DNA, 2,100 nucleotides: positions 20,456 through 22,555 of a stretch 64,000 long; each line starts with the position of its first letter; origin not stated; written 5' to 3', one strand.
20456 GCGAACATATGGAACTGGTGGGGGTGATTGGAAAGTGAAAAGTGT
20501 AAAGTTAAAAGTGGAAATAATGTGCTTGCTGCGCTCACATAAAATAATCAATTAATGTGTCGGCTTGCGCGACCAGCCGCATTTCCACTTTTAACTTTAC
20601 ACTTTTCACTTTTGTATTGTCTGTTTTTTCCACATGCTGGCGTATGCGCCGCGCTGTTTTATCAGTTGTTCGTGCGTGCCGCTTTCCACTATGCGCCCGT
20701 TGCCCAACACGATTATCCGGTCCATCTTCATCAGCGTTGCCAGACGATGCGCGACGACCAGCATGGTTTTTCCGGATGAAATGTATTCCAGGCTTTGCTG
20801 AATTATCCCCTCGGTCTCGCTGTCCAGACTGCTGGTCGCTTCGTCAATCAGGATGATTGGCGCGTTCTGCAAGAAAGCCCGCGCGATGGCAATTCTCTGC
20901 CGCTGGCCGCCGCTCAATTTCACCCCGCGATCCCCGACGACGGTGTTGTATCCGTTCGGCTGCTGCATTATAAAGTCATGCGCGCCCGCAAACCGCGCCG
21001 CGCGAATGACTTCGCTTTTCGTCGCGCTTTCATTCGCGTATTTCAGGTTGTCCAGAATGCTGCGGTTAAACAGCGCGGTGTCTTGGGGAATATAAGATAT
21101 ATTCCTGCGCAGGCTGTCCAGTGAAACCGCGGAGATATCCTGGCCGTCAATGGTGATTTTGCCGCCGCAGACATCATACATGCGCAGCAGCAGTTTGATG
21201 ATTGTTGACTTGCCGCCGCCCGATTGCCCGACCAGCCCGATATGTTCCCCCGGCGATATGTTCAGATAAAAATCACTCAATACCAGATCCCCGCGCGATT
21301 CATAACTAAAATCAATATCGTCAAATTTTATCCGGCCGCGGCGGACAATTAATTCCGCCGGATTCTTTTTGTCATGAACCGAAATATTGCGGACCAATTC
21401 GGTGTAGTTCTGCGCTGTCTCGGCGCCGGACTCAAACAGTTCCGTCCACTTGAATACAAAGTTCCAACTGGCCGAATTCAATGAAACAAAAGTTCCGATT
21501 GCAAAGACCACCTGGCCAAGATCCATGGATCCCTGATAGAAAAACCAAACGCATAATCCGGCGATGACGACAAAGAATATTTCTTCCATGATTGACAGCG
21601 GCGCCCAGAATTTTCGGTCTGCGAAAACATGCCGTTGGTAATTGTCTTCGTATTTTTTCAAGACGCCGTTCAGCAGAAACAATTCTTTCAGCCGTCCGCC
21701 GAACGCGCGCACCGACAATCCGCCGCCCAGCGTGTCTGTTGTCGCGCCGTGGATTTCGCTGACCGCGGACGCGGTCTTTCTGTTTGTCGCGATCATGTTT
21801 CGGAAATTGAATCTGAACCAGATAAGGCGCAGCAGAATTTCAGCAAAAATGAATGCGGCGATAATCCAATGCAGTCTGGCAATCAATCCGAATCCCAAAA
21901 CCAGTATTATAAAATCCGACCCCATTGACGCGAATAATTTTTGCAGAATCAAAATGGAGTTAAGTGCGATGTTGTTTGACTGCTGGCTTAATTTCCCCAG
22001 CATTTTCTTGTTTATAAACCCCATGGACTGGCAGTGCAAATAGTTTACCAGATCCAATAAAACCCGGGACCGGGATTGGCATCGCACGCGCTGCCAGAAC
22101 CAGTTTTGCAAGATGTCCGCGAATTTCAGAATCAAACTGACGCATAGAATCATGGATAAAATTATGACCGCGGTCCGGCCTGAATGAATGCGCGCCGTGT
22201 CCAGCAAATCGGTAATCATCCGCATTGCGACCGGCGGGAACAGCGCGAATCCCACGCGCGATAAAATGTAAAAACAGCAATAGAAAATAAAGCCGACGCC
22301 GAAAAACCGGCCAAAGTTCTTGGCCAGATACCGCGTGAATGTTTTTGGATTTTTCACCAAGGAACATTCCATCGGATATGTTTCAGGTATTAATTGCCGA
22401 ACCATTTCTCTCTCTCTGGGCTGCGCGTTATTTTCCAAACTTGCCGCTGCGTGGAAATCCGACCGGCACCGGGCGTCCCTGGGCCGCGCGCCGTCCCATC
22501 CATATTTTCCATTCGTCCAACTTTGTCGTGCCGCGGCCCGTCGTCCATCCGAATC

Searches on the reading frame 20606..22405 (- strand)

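Call 99: search_protein_families(library=pfam, proteins=[window:20606-22405:-])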
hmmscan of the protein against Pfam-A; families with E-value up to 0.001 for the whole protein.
window:20606-22405:- (599 aa): 3 families
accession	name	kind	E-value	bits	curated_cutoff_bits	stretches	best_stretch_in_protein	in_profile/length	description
PF00005.33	ABC_tran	-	4.1e-31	108.8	25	1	377-525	2-137/137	ABC transporter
PF00664.28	ABC_membrane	-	9.7e-11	42.3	28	1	39-304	1-265/274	ABC transporter transmembrane region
PF02463.25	SMC_N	-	9.9e-07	28.8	40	1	331-565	135-209/220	RecF/RecN/SMC N terminal domain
